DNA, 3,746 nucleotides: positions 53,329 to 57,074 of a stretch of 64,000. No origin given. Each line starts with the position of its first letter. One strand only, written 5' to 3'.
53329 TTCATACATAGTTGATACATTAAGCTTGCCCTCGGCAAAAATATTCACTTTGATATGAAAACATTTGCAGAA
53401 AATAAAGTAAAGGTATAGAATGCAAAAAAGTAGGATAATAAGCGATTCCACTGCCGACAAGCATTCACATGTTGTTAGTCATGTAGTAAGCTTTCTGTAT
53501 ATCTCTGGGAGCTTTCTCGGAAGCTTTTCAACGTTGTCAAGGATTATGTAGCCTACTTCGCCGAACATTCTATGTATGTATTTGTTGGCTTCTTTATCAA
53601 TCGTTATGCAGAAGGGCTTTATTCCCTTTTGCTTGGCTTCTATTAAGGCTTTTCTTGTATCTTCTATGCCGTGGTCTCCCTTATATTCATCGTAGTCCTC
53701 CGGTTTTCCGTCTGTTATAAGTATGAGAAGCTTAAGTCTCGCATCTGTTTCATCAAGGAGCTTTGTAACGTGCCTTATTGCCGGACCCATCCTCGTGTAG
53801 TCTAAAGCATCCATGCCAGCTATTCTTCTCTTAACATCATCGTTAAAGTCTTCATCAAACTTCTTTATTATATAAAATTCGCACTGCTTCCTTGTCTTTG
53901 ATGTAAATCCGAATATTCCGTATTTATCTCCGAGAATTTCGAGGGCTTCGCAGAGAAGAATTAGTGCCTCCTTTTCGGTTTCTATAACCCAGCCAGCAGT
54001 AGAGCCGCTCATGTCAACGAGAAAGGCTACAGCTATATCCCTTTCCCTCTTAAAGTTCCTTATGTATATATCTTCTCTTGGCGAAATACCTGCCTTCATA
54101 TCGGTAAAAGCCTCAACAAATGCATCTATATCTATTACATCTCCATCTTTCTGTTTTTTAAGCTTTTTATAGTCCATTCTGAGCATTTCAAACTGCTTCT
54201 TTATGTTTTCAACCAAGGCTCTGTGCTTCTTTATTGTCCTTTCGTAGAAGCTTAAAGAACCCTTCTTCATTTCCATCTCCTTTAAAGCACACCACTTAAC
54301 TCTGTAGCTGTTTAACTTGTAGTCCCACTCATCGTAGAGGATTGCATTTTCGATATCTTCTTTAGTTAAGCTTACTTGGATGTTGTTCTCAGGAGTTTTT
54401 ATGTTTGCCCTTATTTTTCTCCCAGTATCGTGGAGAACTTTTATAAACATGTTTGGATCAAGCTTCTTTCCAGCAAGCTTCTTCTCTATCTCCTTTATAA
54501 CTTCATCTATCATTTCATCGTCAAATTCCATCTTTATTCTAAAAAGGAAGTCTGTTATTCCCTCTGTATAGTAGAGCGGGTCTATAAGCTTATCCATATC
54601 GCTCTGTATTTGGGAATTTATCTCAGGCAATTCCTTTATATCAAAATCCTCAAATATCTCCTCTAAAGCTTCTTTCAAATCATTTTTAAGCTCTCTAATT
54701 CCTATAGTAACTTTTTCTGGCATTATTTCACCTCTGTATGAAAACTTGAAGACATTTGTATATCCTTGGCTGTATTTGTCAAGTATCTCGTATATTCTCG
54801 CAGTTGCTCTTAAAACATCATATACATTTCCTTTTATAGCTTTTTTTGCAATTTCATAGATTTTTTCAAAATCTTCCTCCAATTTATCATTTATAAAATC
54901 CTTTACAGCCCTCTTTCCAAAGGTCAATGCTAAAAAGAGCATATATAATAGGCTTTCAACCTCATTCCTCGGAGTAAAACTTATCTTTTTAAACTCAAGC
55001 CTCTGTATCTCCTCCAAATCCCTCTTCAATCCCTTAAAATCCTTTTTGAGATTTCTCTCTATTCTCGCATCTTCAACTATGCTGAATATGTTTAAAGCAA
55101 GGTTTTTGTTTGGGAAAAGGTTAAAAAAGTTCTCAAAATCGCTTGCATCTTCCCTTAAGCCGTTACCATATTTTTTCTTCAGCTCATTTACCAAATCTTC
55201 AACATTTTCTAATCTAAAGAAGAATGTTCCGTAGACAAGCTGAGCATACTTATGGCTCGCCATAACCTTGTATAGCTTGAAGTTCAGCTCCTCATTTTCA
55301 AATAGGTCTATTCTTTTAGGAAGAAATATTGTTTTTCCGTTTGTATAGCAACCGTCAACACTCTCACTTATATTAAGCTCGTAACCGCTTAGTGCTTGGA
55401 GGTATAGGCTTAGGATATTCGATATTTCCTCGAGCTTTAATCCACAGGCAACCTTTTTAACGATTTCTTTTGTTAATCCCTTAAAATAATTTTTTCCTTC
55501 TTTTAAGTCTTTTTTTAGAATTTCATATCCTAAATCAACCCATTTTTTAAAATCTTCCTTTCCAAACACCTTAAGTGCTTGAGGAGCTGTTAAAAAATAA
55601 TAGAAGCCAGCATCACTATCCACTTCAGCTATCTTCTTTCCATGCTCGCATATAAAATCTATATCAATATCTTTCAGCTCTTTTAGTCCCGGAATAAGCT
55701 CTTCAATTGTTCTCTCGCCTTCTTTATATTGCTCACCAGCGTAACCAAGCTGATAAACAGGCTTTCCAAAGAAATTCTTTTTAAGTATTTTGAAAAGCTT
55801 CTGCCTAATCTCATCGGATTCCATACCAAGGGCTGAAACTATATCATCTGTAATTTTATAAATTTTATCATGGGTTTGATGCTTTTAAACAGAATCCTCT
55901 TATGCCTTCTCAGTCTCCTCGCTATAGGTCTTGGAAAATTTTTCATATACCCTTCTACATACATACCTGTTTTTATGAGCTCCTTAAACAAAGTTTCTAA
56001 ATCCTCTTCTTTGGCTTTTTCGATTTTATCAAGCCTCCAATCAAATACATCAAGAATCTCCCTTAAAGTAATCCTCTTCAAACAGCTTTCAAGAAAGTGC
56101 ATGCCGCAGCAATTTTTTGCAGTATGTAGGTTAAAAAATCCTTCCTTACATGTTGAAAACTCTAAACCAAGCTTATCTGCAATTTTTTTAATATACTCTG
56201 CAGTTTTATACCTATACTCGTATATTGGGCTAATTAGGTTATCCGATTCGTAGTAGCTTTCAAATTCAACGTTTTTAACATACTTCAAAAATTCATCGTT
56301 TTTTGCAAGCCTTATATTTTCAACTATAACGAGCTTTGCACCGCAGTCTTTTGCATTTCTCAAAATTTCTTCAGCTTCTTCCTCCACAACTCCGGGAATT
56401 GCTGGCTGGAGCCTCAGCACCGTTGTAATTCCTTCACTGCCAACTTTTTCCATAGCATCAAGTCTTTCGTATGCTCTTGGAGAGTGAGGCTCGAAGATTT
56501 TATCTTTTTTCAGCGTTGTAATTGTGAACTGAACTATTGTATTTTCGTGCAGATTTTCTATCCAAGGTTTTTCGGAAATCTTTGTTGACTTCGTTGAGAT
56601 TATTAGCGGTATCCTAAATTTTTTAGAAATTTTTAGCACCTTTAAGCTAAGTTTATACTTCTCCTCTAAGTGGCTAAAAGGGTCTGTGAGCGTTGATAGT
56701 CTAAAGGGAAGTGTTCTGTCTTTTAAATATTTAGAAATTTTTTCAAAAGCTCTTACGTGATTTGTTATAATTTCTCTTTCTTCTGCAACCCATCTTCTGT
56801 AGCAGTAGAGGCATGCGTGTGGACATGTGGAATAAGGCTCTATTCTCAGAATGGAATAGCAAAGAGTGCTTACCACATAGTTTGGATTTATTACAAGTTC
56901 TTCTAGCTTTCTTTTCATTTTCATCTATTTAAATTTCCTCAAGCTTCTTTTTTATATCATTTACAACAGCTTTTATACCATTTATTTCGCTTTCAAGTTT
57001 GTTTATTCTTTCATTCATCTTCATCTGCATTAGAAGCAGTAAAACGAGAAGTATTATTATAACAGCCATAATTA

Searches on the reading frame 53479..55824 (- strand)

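Call 27: search_protein_families(library=pfam, proteins=[window:53479-55824:-], max_evalue=0.0001)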
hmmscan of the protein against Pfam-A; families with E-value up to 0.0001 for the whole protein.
window:53479-55824:- (781 aa): 2 families
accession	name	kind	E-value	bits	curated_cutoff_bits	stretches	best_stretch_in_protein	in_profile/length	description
PF00092.34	VWA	-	6.8e-11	43.1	23.8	1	599-754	2-151/174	von Willebrand factor type A domain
PF13519.12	VWA_2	-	1.9e-09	38.5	27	1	599-707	1-107/107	von Willebrand factor type A domain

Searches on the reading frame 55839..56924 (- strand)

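Call 27: search_protein_families(library=pfam, proteins=[window:55839-56924:-], max_evalue=0.0001)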
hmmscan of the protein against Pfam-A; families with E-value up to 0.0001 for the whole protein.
window:55839-56924:- (361 aa): 2 families
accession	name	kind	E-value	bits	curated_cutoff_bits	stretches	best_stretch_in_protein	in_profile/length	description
PF04055.27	Radical_SAM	-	2.3e-10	41.4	29.5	1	28-189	1-164/166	Radical SAM superfamily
PF08902.16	DUF1848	-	1.1e-05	25.8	30.5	0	121-280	67-223/262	Domain of unknown function (DUF1848)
